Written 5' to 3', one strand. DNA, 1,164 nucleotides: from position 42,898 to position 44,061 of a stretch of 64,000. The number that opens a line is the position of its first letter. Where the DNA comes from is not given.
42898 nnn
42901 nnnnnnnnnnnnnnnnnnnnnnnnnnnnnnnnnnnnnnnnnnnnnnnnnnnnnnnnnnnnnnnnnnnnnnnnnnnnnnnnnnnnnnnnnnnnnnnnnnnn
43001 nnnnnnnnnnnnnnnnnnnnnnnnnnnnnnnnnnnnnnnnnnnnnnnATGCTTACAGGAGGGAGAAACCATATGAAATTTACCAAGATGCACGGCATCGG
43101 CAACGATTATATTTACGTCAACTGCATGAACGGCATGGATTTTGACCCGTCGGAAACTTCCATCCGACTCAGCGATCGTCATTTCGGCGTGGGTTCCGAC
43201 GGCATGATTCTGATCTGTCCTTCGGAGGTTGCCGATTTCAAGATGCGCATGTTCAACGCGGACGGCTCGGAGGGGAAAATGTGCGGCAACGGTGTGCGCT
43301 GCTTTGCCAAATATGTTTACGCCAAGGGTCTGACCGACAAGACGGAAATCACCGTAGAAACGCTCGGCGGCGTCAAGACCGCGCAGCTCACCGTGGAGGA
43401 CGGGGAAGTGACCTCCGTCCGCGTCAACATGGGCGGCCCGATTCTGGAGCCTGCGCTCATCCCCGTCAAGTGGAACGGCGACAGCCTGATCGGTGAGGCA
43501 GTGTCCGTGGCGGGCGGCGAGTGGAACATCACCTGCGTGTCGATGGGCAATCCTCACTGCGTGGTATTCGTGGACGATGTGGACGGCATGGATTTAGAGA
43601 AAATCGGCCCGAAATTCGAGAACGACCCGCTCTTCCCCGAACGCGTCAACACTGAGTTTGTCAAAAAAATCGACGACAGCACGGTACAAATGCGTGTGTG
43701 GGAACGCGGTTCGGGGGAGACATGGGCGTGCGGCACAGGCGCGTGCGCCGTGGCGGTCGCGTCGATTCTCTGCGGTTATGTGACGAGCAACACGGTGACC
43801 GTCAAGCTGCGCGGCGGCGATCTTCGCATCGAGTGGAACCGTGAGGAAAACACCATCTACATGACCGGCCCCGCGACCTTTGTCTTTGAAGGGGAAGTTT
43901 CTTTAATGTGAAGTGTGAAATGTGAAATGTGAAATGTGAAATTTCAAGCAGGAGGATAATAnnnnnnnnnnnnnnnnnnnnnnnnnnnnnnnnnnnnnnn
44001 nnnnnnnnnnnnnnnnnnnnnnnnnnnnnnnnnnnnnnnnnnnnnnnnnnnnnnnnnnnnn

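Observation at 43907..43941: (TGTGAAR)x5 heptamer array fused to the dapF stop codon and ending 7 nt upstream of the dapL RBS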

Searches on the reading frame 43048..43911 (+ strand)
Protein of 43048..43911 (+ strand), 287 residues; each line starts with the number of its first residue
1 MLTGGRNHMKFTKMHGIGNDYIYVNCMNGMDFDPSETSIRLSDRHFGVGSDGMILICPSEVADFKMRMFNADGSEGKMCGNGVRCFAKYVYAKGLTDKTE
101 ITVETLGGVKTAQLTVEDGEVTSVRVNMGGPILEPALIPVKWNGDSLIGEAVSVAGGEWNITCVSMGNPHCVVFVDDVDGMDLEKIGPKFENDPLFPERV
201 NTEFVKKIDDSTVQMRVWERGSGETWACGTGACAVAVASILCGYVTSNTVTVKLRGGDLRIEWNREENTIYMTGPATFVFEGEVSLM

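Call 12: find_encoding_contigs(protein=window:43048-43911:+, flank=10000, max_places=10)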
Protein window:43048-43911:+ (287 aa): no gene with exactly this product is on record in the collection.

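Call 27: find_homologous_proteins(query=window:43048-43908:+, max_evalue=1e-30)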
Query window:43048-43908:+ (287 aa): 8000 proteins with E <= 1e-30 among 8000 candidates; the best 120 are listed.
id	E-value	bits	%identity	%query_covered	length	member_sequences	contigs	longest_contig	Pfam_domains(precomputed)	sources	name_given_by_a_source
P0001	2.8e-183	626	97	97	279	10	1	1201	PF02567.22,PF01678.25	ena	-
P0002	4.1e-182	622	97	97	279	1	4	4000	PF02567.22,PF01678.25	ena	-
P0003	1.3e-178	611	95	96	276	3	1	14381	PF02567.22,PF01678.25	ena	-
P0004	2.5e-171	587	89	97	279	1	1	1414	PF02567.22,PF01678.25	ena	-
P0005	1.2e-153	529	80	97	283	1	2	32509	PF02567.22,PF01678.25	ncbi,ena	-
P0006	1.1e-152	526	79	97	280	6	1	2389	PF02567.22,PF01678.25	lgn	-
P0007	1.7e-152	525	80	97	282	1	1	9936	PF02567.22,PF01678.25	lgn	-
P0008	2.1e-152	525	79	97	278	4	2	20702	PF02567.22,PF01678.25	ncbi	-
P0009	4.1e-152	524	79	97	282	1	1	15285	PF02567.22,PF01678.25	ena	-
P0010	1.2e-151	522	80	96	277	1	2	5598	PF02567.22,PF01678.25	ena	-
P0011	1.4e-151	522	79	97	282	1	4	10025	PF02567.22,PF01678.25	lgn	-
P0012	2.6e-151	521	79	96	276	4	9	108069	PF02567.22,PF01678.25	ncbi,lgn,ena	-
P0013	4.9e-151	520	79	97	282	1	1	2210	PF02567.22,PF01678.25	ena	-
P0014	1.0e-150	519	79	97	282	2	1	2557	PF02567.22,PF01678.25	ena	-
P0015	1.1e-150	519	78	97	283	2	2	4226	PF02567.22,PF01678.25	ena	-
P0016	2.0e-150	518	78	97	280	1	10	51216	PF02567.22,PF01678.25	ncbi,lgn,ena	-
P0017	2.0e-150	518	79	97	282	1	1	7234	PF02567.22,PF01678.25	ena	-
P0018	2.1e-150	518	79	97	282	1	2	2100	PF02567.22,PF01678.25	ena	-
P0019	2.6e-150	518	78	97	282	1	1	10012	PF02567.22,PF01678.25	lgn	-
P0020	2.9e-150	518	79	96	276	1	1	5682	PF02567.22,PF01678.25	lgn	-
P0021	5.4e-150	517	78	97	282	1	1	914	PF02567.22,PF01678.25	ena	-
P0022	5.5e-150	517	78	97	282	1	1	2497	PF02567.22,PF01678.25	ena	-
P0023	5.9e-150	517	78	97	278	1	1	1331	PF02567.22,PF01678.25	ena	-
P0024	7.2e-150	516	78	96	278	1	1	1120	PF02567.22,PF01678.25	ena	-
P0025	8.2e-150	516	79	96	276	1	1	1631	PF02567.22,PF01678.25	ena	-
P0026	1.1e-149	516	78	97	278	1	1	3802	PF02567.22,PF01678.25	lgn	-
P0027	1.3e-149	515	78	97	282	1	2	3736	PF02567.22,PF01678.25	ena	-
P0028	1.3e-149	515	77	96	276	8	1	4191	PF02567.22,PF01678.25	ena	-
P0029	1.3e-149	515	77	97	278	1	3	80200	PF01678.25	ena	-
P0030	1.4e-149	515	77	96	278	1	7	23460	PF01678.25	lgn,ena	-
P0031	1.9e-149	515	78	96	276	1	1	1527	PF02567.22,PF01678.25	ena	-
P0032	2.5e-149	514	80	98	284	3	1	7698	PF01678.25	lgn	-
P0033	4.3e-149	514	78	96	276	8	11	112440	PF02567.22,PF01678.25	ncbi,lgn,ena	-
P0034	6.8e-149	513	77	96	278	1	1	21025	PF01678.25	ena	-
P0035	1.5e-148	512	78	96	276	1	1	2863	PF02567.22,PF01678.25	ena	-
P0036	1.8e-148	512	78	97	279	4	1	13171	PF02567.22,PF01678.25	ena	-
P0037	2.0e-148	512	76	96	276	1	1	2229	PF02567.22,PF01678.25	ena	-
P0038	3.7e-148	511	77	97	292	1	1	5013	PF02567.22,PF01678.25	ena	-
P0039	5.1e-148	510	77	96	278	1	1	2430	PF01678.25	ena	-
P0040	6.4e-148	510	78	96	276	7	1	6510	PF02567.22,PF01678.25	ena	-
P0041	8.8e-148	509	78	95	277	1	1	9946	PF02567.22,PF01678.25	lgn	-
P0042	9.8e-148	509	77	97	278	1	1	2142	PF02567.22,PF01678.25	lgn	-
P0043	1.6e-147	509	80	96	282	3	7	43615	PF02567.22,PF01678.25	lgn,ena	-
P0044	2.0e-147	508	77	97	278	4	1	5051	PF01678.25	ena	-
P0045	3.0e-147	508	78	97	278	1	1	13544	PF02567.22,PF01678.25,PF05544.17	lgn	-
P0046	3.1e-147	508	76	97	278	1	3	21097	PF01678.25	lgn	-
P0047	3.4e-147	508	75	97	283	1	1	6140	PF02567.22,PF01678.25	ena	-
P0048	5.7e-147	507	76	97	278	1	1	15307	PF02567.22,PF01678.25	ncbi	-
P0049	7.9e-147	506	77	97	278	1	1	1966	PF02567.22,PF01678.25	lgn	-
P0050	2.2e-146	505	76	97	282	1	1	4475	PF02567.22,PF01678.25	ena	-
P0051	4.3e-146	504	76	97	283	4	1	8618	PF02567.22,PF01678.25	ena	-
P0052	6.5e-146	503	78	96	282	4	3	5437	PF02567.22,PF01678.25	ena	-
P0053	6.9e-146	503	76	97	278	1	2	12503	PF01678.25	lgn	-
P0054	6.9e-146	503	74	97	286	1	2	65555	PF02567.22,PF01678.25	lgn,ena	-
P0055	1.9e-145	502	77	97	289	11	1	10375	PF02567.22,PF01678.25,PF05544.17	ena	-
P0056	3.6e-145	501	77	96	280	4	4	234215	PF02567.22,PF01678.25,PF05544.17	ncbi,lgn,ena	-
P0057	4.3e-145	501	76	97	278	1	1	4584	PF01678.25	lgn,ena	-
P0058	6.8e-145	500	74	97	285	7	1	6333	PF02567.22,PF01678.25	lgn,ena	-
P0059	1.3e-144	499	76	97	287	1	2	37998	PF02567.22,PF01678.25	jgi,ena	jgi:diaminopimelate epimerase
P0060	5.0e-144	497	76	97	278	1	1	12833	PF02567.22,PF01678.25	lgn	-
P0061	5.0e-144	497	74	97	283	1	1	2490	PF02567.22,PF01678.25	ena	-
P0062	6.8e-144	497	76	97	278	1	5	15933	PF02567.22,PF01678.25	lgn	-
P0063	9.3e-144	496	74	97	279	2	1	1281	PF02567.22,PF01678.25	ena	-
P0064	3.2e-143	494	74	96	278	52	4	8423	PF01678.25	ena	-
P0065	1.1e-142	493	72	97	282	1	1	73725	PF02567.22,PF01678.25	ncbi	-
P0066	1.4e-142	492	74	96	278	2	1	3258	PF01678.25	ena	-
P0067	4.6e-142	491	76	96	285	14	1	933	PF02567.22,PF01678.25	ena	-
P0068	1.1e-141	489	75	96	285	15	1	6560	PF01678.25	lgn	-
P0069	6.1e-141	487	74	96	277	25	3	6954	PF02567.22,PF01678.25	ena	-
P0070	3.0e-138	478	73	97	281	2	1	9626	PF02567.22,PF01678.25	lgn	-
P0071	2.2e-137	475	72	96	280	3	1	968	PF02567.22,PF01678.25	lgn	-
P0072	1.5e-133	463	70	96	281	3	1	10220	PF02567.22,PF01678.25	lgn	-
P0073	1.3e-125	437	64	97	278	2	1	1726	PF02567.22,PF01678.25,PF05544.17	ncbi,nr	ncbi:MAG: diaminopimelate epimerase [Clostridia bacterium]|nr:diaminopimelate epimerase [Clostridia 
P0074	2.9e-124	432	66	97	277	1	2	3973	PF01678.25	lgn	-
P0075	4.3e-124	432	68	96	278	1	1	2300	PF01678.25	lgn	-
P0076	6.3e-124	431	67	97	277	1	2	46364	PF02567.22,PF01678.25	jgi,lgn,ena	-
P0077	1.3e-123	430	68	96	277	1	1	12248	PF01678.25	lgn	-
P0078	2.8e-123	429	67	97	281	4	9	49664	PF02567.22,PF01678.25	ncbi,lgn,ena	-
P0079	4.6e-123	428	67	96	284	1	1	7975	PF01678.25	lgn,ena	-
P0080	9.7e-123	427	52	97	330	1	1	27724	PF01678.25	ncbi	-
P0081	1.1e-122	427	66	96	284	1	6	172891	PF01678.25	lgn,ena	-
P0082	1.7e-122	426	65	97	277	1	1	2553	PF01678.25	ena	-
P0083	2.0e-122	426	66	97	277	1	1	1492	PF01678.25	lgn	-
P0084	2.9e-122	426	67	96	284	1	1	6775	PF01678.25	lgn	-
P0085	2.9e-122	426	67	96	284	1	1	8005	PF01678.25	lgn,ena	-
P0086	3.9e-122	425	64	97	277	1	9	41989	PF01678.25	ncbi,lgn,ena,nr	ncbi:MAG: diaminopimelate epimerase [Lachnospiraceae bacterium]|nr:diaminopimelate epimerase [Lachno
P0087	4.3e-122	425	67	97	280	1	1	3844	PF01678.25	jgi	jgi:diaminopimelate epimerase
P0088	4.7e-122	425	67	96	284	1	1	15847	PF01678.25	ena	-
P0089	5.0e-122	425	67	97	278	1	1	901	PF01678.25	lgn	-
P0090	7.7e-122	424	67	97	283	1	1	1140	PF01678.25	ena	-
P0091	1.2e-121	424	68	97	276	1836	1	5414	PF01678.25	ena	-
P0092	1.3e-121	424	63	96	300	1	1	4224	PF01678.25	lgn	-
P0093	1.5e-121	423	66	96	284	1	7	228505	PF01678.25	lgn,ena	-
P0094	1.6e-121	423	69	96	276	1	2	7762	PF01678.25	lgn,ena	-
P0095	1.8e-121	423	66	97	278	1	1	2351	PF02567.22,PF01678.25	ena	-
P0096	2.7e-121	423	67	97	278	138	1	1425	PF01678.25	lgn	-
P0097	2.9e-121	422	68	97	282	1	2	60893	PF01678.25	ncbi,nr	ncbi:MAG: diaminopimelate epimerase [Clostridiales bacterium]|nr:diaminopimelate epimerase [Clostrid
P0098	4.4e-121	422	66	96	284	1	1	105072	PF01678.25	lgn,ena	-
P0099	6.3e-121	421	66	97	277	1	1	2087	PF01678.25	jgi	jgi:diaminopimelate epimerase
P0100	7.2e-121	421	67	97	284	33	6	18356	PF01678.25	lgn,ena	-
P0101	8.4e-121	421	67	97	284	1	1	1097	PF01678.25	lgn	-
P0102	1.0e-120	421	68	96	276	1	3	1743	PF01678.25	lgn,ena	-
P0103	1.1e-120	421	67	97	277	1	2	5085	PF02567.22,PF01678.25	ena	-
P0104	1.4e-120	420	67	97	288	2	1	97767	PF01678.25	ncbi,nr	ncbi:MAG: diaminopimelate epimerase [Lachnospiraceae bacterium]|nr:diaminopimelate epimerase [Lachno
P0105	1.6e-120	420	67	97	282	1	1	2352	PF02567.22,PF01678.25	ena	-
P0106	1.6e-120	420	66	97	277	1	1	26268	PF01678.25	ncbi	-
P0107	1.9e-120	420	66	97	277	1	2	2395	PF01678.25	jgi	jgi:diaminopimelate epimerase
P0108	2.3e-120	419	67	97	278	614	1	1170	PF01678.25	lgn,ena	-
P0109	2.6e-120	419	67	96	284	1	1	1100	PF01678.25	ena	-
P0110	2.8e-120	419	68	96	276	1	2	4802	PF01678.25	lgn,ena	-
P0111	3.1e-120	419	65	97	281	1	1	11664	PF01678.25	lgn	-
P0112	3.2e-120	419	66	97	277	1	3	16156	PF01678.25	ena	-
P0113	3.7e-120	419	67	96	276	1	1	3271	PF01678.25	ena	-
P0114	4.1e-120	419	66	97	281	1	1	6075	PF01678.25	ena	-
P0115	4.3e-120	419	66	97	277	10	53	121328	PF01678.25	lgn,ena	-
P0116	4.6e-120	418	67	96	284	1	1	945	PF01678.25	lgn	-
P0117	5.0e-120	418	65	97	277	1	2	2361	PF01678.25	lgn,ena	-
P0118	5.2e-120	418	68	96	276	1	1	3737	PF01678.25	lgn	-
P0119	5.3e-120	418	67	97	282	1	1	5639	PF02567.22,PF01678.25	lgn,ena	-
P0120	5.5e-120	418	67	96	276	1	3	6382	PF01678.25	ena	-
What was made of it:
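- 43072..43911 (+): dapF (diaminopimelate epimerase) CDS; stop TGA 43909-43911 lies inside unit 1 of the array. Homologues are 276-283 aa with PF01678 (call 27), so the start is probably 43072 (inference).
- On Cyanobacterial STRR in the strict sense: The nearest named homologues are Clostridia / Lachnospiraceae MAGs (call 27).
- Tried and rejected: The nearest named hits are Clostridia / Lachnospiraceae MAGs at 64-68% identity (call 27).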

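Call 28: find_encoding_contigs(protein=P0003, flank=10000, max_places=4)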
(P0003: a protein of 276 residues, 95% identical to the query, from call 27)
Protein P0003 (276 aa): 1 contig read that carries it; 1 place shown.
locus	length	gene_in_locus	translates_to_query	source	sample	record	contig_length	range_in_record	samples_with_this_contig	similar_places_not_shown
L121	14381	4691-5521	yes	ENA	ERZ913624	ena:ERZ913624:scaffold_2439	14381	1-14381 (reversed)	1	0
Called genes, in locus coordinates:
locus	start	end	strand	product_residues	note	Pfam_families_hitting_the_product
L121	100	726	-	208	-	PF06723:MreB_Mbl, PF14450:FtsA (weak)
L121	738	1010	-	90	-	PF06723:MreB_Mbl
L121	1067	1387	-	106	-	PF06961:DUF1294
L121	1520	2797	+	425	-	PF02638:GHL10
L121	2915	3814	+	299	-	PF00481:PP2C (faint), PF13672:PP2C_2, PF07228:SpoIIE (faint)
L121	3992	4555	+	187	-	PF03861:ANTAR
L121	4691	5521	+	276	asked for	PF01678:DAP_epimerase, PF02567:PhzC-PhzF (weak), PF01678:DAP_epimerase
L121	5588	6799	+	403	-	PF00155:Aminotran_1_2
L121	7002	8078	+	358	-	PF00988:CPSase_sm_chain, PF00117:GATase, PF07722:Peptidase_C26 (faint)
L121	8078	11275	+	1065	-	PF25596:CPSase_L_D1, PF02786:CPSase_L_D2, PF02787:CPSase_L_D3, PF25596:CPSase_L_D1, PF02786:CPSase_L_D2, PF02655:ATP-grasp_3, PF07478:Dala_Dala_lig_C, PF02142:MGS, +6 more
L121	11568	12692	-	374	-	PF03372:Exo_endo_phos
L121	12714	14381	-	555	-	?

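Call 29: find_encoding_contigs(protein=P0002, flank=10000, max_places=4)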
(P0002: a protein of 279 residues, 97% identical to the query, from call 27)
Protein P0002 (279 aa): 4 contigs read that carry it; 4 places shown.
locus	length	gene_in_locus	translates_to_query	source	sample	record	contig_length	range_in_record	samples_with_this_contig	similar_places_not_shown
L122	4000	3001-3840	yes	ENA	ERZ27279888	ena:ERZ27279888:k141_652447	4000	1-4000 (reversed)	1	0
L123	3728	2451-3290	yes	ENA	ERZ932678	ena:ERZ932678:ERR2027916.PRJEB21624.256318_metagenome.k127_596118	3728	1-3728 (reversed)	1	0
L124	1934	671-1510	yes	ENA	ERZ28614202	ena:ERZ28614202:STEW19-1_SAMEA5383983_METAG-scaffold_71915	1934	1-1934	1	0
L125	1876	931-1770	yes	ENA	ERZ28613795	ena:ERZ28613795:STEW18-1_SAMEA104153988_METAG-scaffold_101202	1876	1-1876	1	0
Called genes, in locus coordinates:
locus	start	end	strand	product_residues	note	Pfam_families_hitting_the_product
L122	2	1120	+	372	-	?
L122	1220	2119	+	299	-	PF00481:PP2C (faint), PF13672:PP2C_2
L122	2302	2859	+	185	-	PF03861:ANTAR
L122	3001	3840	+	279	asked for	PF01678:DAP_epimerase, PF02567:PhzC-PhzF, PF01678:DAP_epimerase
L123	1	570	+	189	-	?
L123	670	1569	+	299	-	PF00481:PP2C (faint), PF13672:PP2C_2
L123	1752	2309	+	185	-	PF03861:ANTAR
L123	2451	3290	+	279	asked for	PF01678:DAP_epimerase, PF02567:PhzC-PhzF, PF01678:DAP_epimerase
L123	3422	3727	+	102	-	?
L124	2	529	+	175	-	?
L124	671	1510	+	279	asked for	PF01678:DAP_epimerase, PF02567:PhzC-PhzF, PF01678:DAP_epimerase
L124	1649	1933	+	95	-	?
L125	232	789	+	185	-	PF03861:ANTAR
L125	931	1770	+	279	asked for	PF01678:DAP_epimerase, PF02567:PhzC-PhzF, PF01678:DAP_epimerase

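Call 30: find_encoding_contigs(protein=P0005, flank=10000, max_places=3)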
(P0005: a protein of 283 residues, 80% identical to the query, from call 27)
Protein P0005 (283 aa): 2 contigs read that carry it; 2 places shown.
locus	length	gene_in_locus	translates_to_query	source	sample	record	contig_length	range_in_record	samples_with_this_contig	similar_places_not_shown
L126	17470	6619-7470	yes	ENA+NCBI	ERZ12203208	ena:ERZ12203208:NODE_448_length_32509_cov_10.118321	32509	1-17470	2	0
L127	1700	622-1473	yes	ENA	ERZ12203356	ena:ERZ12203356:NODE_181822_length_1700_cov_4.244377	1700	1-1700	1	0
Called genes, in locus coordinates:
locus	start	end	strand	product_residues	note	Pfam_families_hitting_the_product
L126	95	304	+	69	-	-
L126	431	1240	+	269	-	PF06541:ABC_trans_CmpB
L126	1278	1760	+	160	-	PF01966:HD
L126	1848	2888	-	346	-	PF00022:Actin (faint), PF06723:MreB_Mbl, PF00012:HSP70 (weak), PF14450:FtsA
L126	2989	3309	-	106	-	PF06961:DUF1294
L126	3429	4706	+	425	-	PF02638:GHL10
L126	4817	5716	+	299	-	PF00481:PP2C (faint), PF13672:PP2C_2, PF07228:SpoIIE (faint)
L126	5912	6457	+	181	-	PF03861:ANTAR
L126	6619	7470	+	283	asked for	PF01678:DAP_epimerase, PF02567:PhzC-PhzF (weak), PF01678:DAP_epimerase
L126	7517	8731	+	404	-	PF00155:Aminotran_1_2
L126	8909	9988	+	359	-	PF00988:CPSase_sm_chain, PF00117:GATase, PF07722:Peptidase_C26 (faint)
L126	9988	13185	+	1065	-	PF25596:CPSase_L_D1, PF02786:CPSase_L_D2, PF02787:CPSase_L_D3, PF25596:CPSase_L_D1, PF01071:GARS_A (weak), PF02655:ATP-grasp_3, PF02786:CPSase_L_D2, PF02142:MGS, +5 more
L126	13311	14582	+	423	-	PF02368:Big_2 (weak), PF26182:Ig_NUP210_5th (weak), PF01522:Polysacc_deac_1, PF02368:Big_2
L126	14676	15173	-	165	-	PF22481:DUF6985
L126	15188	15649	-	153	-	-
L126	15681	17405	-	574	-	PF03485:Arg_tRNA_synt_N, PF00750:tRNA-synt_1d, PF01406:tRNA-synt_1e (faint), PF05746:DALR_1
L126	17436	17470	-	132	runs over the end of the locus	PF09148:DUF1934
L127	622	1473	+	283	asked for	PF01678:DAP_epimerase, PF02567:PhzC-PhzF (weak), PF01678:DAP_epimerase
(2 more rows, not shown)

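Call 49: find_encoding_contigs(protein=P0001, flank=3000, max_places=10)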
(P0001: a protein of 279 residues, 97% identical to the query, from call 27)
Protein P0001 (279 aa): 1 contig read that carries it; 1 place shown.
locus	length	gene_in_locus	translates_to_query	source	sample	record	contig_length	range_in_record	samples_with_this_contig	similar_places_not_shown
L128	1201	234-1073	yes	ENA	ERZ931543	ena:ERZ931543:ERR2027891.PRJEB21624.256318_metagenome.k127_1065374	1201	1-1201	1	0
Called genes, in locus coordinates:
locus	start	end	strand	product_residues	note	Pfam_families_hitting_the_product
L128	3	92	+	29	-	?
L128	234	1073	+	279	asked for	PF01678:DAP_epimerase, PF02567:PhzC-PhzF (weak), PF01678:DAP_epimerase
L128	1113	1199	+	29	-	?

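Call 50: find_encoding_contigs(protein=P0004, flank=3000, max_places=5)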
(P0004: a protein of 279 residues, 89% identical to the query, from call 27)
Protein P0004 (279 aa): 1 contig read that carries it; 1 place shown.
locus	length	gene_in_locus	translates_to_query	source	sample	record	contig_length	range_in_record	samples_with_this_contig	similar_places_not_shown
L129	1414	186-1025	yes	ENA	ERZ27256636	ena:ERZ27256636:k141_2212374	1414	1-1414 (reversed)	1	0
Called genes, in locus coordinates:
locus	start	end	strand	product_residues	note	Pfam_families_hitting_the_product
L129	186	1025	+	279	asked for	PF01678:DAP_epimerase, PF02567:PhzC-PhzF, PF01678:DAP_epimerase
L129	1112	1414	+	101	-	?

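Call 53: list_cluster_members(proteins=[P0005, P0008, P0012, P0016, P0033, P0056, P0065])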
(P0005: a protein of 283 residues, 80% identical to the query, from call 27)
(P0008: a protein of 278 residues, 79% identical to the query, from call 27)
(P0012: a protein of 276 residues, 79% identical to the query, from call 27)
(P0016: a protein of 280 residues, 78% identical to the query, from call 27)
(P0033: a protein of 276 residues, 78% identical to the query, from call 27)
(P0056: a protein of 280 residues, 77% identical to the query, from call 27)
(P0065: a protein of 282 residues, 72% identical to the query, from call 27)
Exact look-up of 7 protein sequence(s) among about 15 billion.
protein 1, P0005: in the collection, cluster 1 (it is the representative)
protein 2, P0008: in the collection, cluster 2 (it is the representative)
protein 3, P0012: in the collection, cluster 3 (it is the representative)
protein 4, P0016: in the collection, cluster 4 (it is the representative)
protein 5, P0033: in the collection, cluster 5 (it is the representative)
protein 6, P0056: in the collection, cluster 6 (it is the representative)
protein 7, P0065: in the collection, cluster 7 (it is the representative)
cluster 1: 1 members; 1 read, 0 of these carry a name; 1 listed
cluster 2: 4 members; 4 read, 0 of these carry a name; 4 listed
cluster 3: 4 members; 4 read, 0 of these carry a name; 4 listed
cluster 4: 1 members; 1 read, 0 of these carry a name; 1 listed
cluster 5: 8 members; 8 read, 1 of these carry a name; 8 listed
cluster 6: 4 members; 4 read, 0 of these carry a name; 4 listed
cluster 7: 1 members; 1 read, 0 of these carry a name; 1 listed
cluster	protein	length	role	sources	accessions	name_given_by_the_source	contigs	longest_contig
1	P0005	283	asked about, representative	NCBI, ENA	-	-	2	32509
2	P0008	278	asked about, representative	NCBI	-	-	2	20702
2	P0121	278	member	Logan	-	-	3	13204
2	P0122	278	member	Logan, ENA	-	-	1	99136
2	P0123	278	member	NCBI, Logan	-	-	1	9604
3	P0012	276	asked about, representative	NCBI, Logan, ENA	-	-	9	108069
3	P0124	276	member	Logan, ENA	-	-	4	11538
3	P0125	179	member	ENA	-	-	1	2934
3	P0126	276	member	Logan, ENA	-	-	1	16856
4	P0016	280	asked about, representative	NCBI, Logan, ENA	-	-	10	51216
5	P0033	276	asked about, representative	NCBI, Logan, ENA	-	-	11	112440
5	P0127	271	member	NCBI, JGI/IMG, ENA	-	diaminopimelate epimerase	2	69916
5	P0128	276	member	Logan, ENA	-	-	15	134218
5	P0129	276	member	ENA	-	-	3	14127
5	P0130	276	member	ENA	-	-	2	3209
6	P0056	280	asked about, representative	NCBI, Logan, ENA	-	-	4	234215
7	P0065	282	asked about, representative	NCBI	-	-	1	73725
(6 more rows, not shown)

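Call 55: find_encoding_contigs(protein=P0012, flank=10000, max_places=4)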
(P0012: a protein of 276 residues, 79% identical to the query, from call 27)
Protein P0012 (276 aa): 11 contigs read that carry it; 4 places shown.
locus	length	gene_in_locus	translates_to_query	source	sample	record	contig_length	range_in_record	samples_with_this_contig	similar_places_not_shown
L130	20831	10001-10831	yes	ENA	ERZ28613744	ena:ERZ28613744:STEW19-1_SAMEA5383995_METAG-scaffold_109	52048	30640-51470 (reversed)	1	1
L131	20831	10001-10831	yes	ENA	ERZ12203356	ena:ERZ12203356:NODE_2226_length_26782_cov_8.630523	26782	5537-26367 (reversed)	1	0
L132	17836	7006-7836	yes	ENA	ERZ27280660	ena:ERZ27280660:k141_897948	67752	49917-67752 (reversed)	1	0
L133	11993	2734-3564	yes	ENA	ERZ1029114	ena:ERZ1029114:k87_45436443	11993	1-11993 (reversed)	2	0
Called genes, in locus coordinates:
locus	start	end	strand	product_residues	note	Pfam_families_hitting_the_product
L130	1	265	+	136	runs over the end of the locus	-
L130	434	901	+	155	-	PF00293:NUDIX, PF14815:NUDIX_4 (weak)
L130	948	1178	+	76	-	-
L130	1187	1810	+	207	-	-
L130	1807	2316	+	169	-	PF04443:LuxE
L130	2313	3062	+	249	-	PF05893:LuxC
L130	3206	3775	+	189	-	PF05893:LuxC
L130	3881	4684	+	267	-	PF06541:ABC_trans_CmpB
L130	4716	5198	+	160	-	-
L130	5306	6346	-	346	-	PF06723:MreB_Mbl, PF00012:HSP70, PF14450:FtsA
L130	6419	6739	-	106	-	PF06961:DUF1294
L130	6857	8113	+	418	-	PF02638:GHL10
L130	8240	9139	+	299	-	PF00481:PP2C (weak), PF13672:PP2C_2, PF07228:SpoIIE (faint)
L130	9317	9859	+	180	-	PF03861:ANTAR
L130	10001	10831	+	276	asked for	PF01678:DAP_epimerase, PF02567:PhzC-PhzF, PF01678:DAP_epimerase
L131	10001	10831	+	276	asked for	PF01678:DAP_epimerase, PF02567:PhzC-PhzF, PF01678:DAP_epimerase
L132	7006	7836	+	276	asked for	PF01678:DAP_epimerase, PF02567:PhzC-PhzF, PF01678:DAP_epimerase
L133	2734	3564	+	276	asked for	PF01678:DAP_epimerase, PF02567:PhzC-PhzF, PF01678:DAP_epimerase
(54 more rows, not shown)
